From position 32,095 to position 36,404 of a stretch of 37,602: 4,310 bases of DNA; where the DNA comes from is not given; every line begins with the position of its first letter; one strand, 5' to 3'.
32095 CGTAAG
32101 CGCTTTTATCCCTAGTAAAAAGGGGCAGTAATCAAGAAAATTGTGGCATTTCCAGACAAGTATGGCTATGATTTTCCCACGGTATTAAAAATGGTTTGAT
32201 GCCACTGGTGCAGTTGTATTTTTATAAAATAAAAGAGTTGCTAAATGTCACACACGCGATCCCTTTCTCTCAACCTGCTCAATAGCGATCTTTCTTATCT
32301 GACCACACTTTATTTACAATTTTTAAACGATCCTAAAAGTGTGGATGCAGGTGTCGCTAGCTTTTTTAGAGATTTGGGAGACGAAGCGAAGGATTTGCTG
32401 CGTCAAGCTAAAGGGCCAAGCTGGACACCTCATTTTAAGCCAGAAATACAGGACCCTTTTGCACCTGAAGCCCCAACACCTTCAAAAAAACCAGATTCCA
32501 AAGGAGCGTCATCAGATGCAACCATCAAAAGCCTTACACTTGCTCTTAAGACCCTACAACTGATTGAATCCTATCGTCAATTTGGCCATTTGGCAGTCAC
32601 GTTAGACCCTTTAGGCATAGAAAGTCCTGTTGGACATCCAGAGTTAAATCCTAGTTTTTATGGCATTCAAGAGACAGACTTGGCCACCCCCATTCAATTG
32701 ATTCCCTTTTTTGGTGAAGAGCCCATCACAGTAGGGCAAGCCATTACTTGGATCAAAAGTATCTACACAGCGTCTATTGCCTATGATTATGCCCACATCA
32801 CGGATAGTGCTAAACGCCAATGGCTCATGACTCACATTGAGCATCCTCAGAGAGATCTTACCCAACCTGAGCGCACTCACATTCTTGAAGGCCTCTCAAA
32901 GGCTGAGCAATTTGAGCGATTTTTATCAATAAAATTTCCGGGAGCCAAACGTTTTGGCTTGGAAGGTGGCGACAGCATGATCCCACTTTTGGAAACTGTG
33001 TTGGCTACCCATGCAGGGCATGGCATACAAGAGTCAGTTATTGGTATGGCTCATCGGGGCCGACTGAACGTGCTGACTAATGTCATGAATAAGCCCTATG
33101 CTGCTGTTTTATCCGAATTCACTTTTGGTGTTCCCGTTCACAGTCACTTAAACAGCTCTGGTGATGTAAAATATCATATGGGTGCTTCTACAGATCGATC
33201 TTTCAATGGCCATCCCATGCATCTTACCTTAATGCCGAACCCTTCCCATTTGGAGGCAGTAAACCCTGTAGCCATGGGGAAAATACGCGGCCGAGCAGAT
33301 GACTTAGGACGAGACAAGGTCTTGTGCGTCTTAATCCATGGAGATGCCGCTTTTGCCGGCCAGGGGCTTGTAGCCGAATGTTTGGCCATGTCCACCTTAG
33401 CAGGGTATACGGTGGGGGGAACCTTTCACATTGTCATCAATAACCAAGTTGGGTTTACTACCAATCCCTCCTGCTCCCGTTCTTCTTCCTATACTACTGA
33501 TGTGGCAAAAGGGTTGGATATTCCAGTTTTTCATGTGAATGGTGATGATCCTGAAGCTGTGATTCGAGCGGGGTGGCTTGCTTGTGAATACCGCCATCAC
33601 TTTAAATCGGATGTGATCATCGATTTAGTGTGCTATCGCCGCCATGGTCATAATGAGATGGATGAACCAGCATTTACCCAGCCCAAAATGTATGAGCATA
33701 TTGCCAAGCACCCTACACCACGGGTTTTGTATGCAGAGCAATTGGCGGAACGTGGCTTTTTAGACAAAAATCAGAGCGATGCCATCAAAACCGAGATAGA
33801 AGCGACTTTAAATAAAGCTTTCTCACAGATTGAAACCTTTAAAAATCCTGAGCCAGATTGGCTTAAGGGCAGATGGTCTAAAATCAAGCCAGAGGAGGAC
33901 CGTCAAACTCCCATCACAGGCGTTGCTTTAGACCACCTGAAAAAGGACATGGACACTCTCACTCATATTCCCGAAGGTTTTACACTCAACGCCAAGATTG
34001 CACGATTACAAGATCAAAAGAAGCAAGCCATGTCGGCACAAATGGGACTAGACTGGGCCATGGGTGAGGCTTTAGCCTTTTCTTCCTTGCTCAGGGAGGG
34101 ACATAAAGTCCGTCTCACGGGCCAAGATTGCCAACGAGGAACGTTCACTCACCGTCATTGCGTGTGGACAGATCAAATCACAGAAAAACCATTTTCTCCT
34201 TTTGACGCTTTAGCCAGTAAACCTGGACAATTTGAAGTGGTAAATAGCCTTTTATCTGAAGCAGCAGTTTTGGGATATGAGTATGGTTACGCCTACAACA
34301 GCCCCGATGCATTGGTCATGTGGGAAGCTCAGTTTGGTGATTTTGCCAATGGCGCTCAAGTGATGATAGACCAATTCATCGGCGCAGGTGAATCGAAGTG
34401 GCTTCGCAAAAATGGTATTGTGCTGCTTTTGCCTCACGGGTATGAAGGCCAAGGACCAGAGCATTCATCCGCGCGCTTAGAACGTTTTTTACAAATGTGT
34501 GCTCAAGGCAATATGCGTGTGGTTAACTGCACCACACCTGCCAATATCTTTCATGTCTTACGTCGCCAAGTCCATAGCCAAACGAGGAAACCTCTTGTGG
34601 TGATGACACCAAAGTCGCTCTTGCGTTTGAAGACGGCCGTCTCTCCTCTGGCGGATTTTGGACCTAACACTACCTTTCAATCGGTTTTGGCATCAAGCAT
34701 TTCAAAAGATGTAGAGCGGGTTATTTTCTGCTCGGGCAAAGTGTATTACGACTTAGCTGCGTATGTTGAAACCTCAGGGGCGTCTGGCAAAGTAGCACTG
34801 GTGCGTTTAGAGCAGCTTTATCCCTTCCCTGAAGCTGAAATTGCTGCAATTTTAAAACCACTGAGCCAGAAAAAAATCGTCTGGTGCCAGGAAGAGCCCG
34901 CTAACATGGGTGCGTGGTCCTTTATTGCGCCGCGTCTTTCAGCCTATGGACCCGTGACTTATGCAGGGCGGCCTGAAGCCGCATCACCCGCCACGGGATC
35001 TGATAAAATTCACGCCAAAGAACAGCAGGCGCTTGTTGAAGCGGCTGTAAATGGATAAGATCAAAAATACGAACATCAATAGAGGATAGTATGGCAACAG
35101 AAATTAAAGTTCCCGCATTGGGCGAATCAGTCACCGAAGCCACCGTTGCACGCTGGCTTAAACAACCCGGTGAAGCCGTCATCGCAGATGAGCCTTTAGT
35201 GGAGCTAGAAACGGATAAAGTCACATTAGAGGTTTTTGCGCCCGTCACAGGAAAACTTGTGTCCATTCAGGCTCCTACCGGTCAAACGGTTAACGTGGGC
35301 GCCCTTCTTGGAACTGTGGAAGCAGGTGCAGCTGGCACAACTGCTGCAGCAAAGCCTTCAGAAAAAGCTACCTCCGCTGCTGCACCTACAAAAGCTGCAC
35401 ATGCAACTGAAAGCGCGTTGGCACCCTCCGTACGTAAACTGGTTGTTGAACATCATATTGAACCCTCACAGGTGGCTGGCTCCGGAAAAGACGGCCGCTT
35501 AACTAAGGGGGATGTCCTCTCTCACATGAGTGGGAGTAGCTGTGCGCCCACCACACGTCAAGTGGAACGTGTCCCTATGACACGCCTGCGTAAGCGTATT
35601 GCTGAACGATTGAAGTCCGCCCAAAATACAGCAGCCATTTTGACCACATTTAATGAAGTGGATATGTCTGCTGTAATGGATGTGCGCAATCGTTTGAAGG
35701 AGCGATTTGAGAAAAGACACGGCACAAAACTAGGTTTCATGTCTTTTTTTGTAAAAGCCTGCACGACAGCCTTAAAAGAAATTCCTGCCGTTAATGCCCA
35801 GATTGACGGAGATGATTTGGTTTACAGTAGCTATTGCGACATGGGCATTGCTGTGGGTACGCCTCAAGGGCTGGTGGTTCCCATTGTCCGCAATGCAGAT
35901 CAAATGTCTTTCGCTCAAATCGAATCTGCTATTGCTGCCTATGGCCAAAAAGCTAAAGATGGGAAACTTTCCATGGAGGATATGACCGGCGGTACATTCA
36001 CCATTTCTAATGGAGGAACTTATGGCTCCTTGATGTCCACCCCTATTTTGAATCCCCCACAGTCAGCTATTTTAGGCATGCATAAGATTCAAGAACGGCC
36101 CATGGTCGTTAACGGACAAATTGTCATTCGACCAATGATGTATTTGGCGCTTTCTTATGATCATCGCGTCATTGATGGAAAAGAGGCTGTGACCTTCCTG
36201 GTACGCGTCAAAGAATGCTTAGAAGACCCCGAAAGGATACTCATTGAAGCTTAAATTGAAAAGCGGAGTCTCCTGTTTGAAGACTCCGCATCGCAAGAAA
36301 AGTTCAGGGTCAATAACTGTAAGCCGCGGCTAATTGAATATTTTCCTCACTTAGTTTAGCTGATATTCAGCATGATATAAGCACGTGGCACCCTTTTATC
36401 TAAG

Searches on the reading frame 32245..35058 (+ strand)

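Call 5: search_protein_families(library=pfam, proteins=[window:32245-35058:+])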
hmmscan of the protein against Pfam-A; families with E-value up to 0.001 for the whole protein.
window:32245-35058:+ (937 aa): 4 families
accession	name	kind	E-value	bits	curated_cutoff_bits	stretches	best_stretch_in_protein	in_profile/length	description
PF00676.26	E1_dh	-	9.1e-53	179.6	22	1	223-537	9-299/300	Dehydrogenase E1 component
PF02779.29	Transket_pyr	-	3.4e-49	167.3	27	1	602-794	3-173/174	Transketolase, pyrimidine binding domain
PF16870.10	OxoGdeHyase_C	-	1.9e-43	148.2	27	1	800-934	2-150/151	2-oxoglutarate dehydrogenase C-terminal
PF16078.10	2-oxogl_dehyd_N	-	5.7e-06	26.2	27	1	17-47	10-40/41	2-oxoglutarate dehydrogenase N-terminus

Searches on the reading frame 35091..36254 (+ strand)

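Call 5: search_protein_families(library=pfam, proteins=[window:35091-36254:+])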
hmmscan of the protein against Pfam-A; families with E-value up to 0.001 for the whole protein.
window:35091-36254:+ (387 aa): 3 families
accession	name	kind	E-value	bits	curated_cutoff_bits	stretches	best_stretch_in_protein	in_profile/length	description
PF00198.28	2-oxoacid_dh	-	1.7e-89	299.7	23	1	157-384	3-231/232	2-oxoacid dehydrogenases acyltransferase (catalytic domain)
PF00364.28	Biotin_lipoyl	-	1.5e-19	70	22.1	1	4-74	2-71/73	Biotin-requiring enzyme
PF02817.22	E3_binding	-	1.2e-10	41.8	23.7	1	111-143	4-36/36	e3 binding domain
